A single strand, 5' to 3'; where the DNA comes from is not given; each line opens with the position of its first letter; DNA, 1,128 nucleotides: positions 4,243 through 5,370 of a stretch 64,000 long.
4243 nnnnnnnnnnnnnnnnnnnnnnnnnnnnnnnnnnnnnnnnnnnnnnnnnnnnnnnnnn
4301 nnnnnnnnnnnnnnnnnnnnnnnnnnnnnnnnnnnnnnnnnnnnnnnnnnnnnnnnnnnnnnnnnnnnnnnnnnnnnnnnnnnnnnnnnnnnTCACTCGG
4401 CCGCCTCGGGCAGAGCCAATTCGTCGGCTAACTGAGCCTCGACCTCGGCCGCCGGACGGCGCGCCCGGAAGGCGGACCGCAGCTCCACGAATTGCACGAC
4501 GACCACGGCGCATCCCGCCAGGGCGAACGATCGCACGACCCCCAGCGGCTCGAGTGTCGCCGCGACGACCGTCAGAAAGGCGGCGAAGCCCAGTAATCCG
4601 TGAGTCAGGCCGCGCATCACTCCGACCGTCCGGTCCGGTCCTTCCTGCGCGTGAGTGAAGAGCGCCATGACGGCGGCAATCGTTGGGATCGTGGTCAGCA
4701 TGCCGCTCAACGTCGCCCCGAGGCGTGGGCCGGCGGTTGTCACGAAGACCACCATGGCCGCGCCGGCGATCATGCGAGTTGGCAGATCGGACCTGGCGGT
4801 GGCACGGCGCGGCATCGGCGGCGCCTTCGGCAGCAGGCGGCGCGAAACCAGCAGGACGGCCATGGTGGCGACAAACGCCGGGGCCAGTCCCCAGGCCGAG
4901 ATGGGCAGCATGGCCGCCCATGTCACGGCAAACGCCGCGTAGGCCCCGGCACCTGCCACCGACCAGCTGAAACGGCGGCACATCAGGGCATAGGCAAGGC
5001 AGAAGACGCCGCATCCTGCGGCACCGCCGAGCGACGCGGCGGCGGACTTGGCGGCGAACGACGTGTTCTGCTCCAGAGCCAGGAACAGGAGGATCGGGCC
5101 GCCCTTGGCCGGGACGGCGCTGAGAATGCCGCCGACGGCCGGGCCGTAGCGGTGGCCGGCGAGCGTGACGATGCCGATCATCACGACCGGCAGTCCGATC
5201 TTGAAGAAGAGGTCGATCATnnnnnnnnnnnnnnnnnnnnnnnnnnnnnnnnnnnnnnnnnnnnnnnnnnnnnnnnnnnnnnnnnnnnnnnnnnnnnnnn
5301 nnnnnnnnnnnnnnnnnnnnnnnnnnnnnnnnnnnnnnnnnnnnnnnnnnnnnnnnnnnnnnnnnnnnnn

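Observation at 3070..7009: Orphan [NiFe]-hydrogenase large subunit with its own maturation protease, embedded between paralogous membrane proteins, and no small subunit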

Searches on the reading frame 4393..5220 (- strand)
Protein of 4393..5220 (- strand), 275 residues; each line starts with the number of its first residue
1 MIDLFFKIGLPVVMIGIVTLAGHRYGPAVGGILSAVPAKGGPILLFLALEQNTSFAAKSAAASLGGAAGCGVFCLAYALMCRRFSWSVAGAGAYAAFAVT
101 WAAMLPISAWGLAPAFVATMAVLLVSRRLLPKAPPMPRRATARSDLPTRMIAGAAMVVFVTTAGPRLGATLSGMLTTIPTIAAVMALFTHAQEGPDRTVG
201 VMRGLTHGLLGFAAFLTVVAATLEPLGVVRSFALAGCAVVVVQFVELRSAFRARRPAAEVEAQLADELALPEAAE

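Call 3: search_protein_families(library=pfam, proteins=[window:4393-5220:-], max_evalue=0.01)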
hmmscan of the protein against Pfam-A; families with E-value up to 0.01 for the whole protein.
window:4393-5220:- (275 aa): 0 families

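Call 21: search_protein_families(library=ncbifam, proteins=[window:4396-5220:-], max_evalue=1)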
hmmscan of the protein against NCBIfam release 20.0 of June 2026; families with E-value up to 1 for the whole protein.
window:4396-5220:- (275 aa): 1 family
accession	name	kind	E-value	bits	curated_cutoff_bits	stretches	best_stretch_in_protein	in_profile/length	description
NF006752.0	PRK09272.1-5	equivalog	0.0061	16.9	162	1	151-244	8-107/110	hypothetical protein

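Call 22: search_protein_families(library=pfam, proteins=[window:4396-5220:-], max_evalue=10)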
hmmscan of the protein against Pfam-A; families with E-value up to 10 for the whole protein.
window:4396-5220:- (275 aa): 1 family
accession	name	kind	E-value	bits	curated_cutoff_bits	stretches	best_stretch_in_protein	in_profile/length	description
PF15116.11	CD52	-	2.3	8.7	27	1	57-81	14-39/44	CAMPATH-1 antigen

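Call 23: find_homologous_proteins(query=window:4396-5220:-, max_evalue=0.001)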
Query window:4396-5220:- (275 aa): 234 proteins with E <= 0.001 among 8000 candidates; the best 120 are listed.
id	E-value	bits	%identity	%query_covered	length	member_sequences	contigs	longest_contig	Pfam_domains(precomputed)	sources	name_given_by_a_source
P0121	4.3e-147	506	88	100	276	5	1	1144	-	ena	-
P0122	1.6e-145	501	86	100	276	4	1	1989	-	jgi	jgi:hypothetical protein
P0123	4.0e-145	500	86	100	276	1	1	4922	-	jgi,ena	-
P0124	9.1e-145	499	87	100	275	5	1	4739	-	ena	-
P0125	6.3e-144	496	87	95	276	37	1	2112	-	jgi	jgi:hypothetical protein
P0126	7.6e-142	489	84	100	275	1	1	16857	-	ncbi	-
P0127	8.7e-142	489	85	100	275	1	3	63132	-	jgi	jgi:hypothetical protein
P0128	1.0e-141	489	85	100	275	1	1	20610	-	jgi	jgi:hypothetical protein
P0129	3.2e-141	487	85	100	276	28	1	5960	-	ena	-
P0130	1.1e-140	485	84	100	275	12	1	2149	-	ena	-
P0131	2.0e-140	484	86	100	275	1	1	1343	-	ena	-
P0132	3.3e-140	484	86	100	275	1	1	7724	-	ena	-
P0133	9.6e-140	482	85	100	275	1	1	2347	-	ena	-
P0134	1.2e-139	482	86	100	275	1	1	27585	-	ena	-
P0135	3.5e-139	480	85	100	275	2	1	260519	-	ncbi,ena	-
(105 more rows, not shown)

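Call 35: predict_structure(alignment_id=A3)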
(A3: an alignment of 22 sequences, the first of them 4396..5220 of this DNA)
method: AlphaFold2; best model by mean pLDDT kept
length: 275 residues; sequences in the alignment: 22
mean_pLDDT: 81.9   pTM: 0.79
mean pLDDT of the five models: 81.9, 80.7, 78.0, 77.9, 77.5
residues with pLDDT >= 90: 106; 70-90: 125; 50-70: 31; < 50: 13
segments of 3 or more residues with pLDDT < 50: 267-275
pLDDT, mean of each block of 10 residues (from residue 1): 70 79 77 72 86 91 92 95 93 94 91 94 93 73 73 79 79 79 83 88 89 93 95 92 81 53 48 37
secondary structure, 60 per line:
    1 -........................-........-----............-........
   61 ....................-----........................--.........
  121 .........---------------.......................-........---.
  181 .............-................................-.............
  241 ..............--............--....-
elements in order: H2-25 H27-34 H40-51 H53-80 H86-109 H112-129 H145-167 H169-176 H180-193 H195-226 H228-254 H257-268 H271-274

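Call 36: search_protein_representatives(alignment_id=A3)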
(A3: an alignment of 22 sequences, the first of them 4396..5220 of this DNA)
Query: 22 sequences, 269 profile positions. Proteins with E-value up to 0.001 (for the whole library): 3413; up to 1e-10: 2026; up to 1e-30: 579. The best 150 are listed.
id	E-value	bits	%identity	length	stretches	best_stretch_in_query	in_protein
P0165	4.1e-140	481.9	-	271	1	1-269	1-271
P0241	8.2e-103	359.6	-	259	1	32-221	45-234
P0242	5.7e-63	229.0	-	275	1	3-253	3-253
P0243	2.5e-62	226.9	-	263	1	3-256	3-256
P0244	4.6e-62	226.0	-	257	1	3-253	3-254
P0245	2.4e-60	220.4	-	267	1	3-243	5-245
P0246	6.2e-60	219.0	-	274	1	1-253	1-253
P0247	7.7e-60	218.7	-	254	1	5-251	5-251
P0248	3.0e-59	216.7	-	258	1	3-249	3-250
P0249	2.0e-58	214.0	-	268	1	3-258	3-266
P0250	1.1e-56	208.3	-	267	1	3-252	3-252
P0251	3.2e-55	203.5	-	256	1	4-253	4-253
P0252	3.6e-55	203.4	-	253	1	4-246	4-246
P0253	8.1e-55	202.2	-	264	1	4-251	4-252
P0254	1.8e-54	201.0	-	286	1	3-257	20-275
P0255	3.5e-54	200.1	-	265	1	4-254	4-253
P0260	2.0e-52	194.4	-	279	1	3-255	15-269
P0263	2.4e-52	194.1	-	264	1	1-257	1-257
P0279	6.2e-50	186.2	-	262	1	1-257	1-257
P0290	9.8e-49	182.3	-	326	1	4-258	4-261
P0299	5.7e-48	179.8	-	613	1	1-260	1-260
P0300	6.4e-48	179.6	-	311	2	141-247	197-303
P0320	2.7e-46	174.3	-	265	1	1-258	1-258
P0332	1.1e-45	172.2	-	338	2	4-108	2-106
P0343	7.6e-45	169.5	-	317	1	3-248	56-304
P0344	7.6e-45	169.5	-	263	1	1-258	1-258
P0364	3.7e-44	167.3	-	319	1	1-258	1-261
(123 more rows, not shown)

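Call 38: search_protein_families(library=pfam, proteins=[P0242, P0243, P0250, P0260, P0290, P0299, P0300, P0332, P0343, P0364], max_evalue=0.01)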
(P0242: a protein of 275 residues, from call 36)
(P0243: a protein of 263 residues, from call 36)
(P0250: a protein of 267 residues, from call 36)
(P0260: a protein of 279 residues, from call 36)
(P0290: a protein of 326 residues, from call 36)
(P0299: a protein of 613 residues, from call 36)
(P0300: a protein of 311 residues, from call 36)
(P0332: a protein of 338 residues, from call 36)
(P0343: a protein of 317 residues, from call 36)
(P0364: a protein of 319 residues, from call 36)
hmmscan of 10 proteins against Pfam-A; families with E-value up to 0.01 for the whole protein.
P0242 (275 aa): 0 families

P0243 (263 aa): 0 families

P0250 (267 aa): 0 families

P0260 (279 aa): 0 families

P0290 (326 aa): 0 families

P0299 (613 aa): 1 family
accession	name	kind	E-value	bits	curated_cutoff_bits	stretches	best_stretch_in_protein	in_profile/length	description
PF20434.5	BD-FAE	-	0.00056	19.9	26.8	1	418-568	87-215/215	BD-FAE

P0300 (311 aa): 0 families

P0332 (338 aa): 0 families

P0343 (317 aa): 0 families

P0364 (319 aa): 0 families

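Call 40: list_cluster_members(proteins=[P0242, P0243, P0246, P0250, P0255, P0263, P0279, P0290, P0320, P0344])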
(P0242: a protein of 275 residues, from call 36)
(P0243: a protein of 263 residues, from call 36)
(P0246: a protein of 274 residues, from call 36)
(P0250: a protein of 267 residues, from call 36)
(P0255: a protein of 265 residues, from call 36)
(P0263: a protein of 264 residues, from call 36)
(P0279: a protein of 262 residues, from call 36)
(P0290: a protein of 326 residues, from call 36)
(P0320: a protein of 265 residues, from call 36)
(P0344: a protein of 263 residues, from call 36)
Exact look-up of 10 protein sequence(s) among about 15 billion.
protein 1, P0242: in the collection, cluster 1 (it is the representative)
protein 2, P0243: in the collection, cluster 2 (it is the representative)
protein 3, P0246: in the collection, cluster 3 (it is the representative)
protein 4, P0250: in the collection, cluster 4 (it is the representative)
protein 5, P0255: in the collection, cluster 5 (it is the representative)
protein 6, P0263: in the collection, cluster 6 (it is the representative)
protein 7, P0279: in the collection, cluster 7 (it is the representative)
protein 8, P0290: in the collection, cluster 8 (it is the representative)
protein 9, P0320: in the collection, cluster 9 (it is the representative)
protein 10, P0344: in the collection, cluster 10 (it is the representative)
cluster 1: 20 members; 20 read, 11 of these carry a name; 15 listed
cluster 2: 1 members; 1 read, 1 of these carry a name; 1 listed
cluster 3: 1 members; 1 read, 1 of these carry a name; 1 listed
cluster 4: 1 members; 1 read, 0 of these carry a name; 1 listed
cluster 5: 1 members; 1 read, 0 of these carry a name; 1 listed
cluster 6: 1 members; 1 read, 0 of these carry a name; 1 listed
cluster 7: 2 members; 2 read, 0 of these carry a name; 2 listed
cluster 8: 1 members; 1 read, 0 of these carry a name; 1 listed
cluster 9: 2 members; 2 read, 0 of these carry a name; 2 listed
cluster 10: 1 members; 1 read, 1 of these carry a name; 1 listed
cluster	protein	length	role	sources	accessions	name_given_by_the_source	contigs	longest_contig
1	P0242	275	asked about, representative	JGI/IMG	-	uncharacterized membrane protein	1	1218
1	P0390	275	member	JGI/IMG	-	hypothetical protein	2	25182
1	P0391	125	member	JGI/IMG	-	hypothetical protein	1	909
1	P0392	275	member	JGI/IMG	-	hypothetical protein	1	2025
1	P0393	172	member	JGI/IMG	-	hypothetical protein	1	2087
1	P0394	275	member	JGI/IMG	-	uncharacterized membrane protein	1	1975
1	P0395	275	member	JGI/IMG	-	hypothetical protein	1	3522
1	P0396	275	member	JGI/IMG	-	hypothetical protein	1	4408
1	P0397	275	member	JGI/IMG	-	hypothetical protein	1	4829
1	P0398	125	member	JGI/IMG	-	hypothetical protein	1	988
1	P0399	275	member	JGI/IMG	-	hypothetical protein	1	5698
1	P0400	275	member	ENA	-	-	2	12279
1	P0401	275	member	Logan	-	-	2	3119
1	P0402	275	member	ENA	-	-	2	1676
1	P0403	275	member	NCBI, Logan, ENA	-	-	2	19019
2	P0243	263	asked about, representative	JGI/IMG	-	uncharacterized membrane protein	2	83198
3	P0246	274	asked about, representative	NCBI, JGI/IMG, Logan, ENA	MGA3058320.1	MAG: hypothetical protein ABSE70_09865 [Candidatus Limnocylindrales bacterium]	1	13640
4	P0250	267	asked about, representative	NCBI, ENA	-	-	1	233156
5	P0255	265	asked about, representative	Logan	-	-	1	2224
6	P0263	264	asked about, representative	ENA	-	-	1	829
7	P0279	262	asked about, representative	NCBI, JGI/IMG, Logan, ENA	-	-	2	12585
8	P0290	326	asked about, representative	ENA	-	-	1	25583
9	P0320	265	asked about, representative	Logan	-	-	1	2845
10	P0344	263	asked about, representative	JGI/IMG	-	hypothetical protein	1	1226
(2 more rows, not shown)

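Call 41: find_encoding_contigs(protein=P0250, flank=6000, max_places=2)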
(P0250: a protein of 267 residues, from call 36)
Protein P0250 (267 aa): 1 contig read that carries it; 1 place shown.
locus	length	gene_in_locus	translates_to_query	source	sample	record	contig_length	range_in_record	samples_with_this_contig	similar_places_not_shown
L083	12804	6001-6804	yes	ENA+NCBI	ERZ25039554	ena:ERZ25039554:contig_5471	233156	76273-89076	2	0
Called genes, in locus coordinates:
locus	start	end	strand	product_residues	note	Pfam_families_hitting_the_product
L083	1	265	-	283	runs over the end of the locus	-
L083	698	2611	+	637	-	PF02628:COX15-CtaA, PF01040:UbiA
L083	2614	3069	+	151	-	PF09350:DJC28_CD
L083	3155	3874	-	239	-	PF19700:DUF6198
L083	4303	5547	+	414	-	PF10996:Beta-Casp, PF07521:RMMBL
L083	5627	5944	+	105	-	PF06153:CdAMP_rec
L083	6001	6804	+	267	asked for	-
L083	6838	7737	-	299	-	PF03372:Exo_endo_phos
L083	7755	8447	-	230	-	PF18462:DUF5612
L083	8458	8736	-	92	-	PF01842:ACT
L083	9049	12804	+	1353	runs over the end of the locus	PF17803:Cadherin_4, PF17892:Cadherin_5, PF17963:Big_9, PF17803:Cadherin_4, PF17892:Cadherin_5, PF17963:Big_9, PF17803:Cadherin_4, PF17892:Cadherin_5, +14 more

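Call 42: find_encoding_contigs(protein=P0243, flank=6000, max_places=2)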
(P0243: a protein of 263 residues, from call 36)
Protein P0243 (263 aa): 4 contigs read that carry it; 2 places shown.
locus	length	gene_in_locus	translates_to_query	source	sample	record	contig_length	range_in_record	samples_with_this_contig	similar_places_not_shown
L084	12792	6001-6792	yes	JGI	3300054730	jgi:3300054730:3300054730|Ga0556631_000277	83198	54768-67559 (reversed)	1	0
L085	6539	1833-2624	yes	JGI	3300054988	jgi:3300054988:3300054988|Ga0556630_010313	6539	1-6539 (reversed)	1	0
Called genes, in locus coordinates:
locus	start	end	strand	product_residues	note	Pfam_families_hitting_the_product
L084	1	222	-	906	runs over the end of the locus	PF02190:LON_substr_bdg, PF00004:AAA, PF07728:AAA_5, PF22667:Lon_lid, PF05362:Lon_C, PF13541:ChlI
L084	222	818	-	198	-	PF00011:HSP20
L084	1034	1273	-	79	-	-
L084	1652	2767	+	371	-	PF05223:MecA_N (faint)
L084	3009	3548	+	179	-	-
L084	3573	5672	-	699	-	PF12439:GDE_N, PF06202:GDE_C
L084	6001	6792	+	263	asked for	-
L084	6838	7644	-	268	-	PF00702:Hydrolase, PF13344:Hydrolase_6, PF13419:HAD_2 (weak), PF13242:Hydrolase_like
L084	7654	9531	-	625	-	PF11638:DnaA_N, PF00308:Bac_DnaA, PF00004:AAA (faint), PF01695:IstB_IS21 (weak), PF08299:Bac_DnaA_C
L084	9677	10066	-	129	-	PF01042:Ribonuc_L-PSP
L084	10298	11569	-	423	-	PF06293:Kdo (faint), PF00069:Pkinase, PF07714:PK_Tyr_Ser-Thr, PF03109:ABC1 (faint)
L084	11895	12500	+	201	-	-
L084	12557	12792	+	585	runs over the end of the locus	PF14716:HHH_8, PF14520:HHH_5, PF14791:DNA_pol_B_thumb, PF02811:PHP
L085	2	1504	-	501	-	?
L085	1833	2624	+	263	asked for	-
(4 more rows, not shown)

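Call 68: find_encoding_contigs(protein=P0246, flank=6000, max_places=2)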
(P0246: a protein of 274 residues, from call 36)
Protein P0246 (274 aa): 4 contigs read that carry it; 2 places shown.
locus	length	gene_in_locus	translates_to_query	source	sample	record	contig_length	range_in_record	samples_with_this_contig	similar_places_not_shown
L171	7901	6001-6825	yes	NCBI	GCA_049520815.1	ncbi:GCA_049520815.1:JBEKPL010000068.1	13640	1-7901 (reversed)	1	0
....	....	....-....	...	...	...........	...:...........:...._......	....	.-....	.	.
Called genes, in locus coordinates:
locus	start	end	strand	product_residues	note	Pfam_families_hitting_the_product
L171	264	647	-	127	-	PF13424:TPR_12 (faint)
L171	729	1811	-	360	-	PF01068:DNA_ligase_A_M, PF04679:DNA_ligase_A_C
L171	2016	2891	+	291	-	-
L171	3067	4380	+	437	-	PF00374:NiFeSe_Hases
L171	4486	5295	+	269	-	-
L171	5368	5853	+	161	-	-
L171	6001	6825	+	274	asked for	-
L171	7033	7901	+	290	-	PF00440:TetR_N (weak), PF09339:HTH_IclR (faint), PF14246:TetR_C_7 (faint), PF00440:TetR_N, PF16859:TetR_C_11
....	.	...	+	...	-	?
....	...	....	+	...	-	-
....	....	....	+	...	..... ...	-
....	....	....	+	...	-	?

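Call 69: find_encoding_contigs(protein=P0290, flank=6000, max_places=2)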
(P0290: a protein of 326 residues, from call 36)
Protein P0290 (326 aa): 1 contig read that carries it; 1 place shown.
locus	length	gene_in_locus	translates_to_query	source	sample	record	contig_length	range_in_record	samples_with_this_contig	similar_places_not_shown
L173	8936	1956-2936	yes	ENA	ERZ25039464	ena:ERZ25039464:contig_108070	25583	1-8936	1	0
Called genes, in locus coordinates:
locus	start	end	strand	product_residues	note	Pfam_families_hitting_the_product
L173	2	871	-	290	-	?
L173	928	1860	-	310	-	-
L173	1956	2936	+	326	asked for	-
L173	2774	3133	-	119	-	PF01578:Cytochrom_C_asm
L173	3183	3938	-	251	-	PF01061:ABC2_membrane, PF03379:CcmB, PF12698:ABC2_membrane_3 (weak)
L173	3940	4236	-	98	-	-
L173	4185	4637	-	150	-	PF00005:ABC_tran, PF13304:AAA_21 (weak)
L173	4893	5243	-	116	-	-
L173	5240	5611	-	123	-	-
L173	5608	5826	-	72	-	-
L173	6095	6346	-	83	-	PF13442:Cytochrome_CBB3 (weak)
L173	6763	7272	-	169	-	PF12773:DZR (faint), PF13240:Zn_Ribbon_1 (weak), PF13248:Zn_ribbon_3 (weak)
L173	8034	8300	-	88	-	PF03918:CcmH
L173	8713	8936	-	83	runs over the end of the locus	-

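Call 85: list_cluster_members(proteins=[P0244, P0245, P0247, P0248, P0249, P0251, P0252, P0253, P0254, P0299])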
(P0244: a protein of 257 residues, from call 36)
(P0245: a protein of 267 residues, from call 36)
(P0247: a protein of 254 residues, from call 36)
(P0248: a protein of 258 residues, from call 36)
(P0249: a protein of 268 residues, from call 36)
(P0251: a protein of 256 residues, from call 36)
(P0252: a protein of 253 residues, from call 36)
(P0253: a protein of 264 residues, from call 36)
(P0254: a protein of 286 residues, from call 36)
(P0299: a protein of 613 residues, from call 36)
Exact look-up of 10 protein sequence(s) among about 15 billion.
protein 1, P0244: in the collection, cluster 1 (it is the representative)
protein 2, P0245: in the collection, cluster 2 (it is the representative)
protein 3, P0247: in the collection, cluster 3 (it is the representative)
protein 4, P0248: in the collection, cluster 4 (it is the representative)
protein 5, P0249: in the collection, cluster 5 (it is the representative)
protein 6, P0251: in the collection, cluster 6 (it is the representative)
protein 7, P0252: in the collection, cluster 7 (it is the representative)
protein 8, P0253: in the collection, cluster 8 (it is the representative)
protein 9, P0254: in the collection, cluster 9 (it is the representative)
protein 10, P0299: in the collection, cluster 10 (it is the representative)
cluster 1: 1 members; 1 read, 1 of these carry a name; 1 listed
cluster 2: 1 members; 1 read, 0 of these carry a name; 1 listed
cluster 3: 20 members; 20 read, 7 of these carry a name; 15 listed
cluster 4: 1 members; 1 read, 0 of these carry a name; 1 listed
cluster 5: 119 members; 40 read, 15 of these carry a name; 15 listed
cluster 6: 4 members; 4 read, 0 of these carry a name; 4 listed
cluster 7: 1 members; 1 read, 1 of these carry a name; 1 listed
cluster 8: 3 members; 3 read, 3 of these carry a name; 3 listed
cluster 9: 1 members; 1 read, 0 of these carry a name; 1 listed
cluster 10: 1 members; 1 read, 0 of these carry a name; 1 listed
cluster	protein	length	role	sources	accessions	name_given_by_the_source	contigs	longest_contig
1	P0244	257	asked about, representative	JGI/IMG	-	hypothetical protein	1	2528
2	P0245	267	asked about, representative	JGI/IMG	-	-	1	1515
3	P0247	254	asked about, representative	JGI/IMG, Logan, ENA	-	hypothetical protein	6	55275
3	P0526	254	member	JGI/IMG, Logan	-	hypothetical protein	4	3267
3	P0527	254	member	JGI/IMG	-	hypothetical protein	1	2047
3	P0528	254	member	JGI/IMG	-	hypothetical protein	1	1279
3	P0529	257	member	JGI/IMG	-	hypothetical protein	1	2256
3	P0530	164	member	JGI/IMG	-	uncharacterized membrane protein (GlpM family)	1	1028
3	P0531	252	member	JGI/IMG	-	hypothetical protein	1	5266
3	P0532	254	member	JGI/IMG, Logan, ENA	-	-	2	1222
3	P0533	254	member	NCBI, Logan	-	-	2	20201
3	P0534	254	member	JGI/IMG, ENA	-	-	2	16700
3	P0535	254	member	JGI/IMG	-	-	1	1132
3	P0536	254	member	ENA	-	-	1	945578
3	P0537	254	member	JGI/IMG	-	-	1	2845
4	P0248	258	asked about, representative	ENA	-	-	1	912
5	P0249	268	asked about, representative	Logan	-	-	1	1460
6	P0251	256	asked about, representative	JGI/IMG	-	-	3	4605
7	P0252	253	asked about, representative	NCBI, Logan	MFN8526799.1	MAG: hypothetical protein U0821_27160 [Chloroflexota bacterium]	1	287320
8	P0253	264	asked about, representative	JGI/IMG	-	hypothetical protein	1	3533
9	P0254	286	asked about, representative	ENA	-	-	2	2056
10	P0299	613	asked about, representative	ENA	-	-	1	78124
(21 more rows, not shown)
